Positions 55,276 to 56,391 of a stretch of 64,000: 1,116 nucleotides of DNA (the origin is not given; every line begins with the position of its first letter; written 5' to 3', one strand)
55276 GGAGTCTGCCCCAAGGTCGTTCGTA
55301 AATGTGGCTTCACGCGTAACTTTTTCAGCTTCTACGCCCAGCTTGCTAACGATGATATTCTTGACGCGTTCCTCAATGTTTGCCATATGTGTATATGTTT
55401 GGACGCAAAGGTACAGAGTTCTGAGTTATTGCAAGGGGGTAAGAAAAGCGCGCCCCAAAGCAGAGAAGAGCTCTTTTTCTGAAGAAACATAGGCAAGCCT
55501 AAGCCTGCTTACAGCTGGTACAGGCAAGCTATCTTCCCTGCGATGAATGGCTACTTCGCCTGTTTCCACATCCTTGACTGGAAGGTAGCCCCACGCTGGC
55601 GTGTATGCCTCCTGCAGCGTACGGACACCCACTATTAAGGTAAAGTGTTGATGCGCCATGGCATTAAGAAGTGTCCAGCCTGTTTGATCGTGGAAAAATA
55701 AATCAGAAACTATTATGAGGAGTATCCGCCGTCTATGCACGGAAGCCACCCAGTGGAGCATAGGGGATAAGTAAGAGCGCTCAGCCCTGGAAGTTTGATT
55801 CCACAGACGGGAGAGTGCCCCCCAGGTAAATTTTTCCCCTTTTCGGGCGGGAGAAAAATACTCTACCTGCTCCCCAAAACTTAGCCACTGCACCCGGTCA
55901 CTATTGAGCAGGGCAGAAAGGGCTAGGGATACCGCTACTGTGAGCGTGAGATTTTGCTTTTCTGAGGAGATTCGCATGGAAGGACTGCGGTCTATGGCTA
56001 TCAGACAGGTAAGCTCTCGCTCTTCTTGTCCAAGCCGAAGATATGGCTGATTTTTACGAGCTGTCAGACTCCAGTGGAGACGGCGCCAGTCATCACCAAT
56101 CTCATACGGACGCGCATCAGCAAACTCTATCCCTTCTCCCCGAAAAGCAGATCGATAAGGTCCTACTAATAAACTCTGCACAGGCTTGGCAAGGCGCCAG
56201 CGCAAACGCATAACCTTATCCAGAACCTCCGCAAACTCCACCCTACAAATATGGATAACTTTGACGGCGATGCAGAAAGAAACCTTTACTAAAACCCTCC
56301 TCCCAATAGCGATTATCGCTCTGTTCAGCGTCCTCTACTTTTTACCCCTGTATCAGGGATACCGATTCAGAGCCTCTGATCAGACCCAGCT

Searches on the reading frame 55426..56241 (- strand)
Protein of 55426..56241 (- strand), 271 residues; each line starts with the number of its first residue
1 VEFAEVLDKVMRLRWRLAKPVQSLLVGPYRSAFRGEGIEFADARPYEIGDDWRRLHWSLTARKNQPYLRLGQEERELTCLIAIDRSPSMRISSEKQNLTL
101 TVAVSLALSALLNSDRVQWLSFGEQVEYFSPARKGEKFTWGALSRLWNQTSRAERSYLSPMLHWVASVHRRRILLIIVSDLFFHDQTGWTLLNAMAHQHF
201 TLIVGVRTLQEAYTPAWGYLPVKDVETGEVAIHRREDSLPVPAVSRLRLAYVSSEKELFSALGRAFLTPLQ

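Call 10: search_protein_families(library=pfam, proteins=[window:55426-56241:-], max_evalue=0.001)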
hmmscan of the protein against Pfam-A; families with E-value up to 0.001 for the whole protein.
window:55426-56241:- (271 aa): 1 family
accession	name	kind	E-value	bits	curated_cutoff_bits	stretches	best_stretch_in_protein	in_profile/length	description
PF01882.25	DUF58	-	1.1e-34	120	23.4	1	42-232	1-194/216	Protein of unknown function DUF58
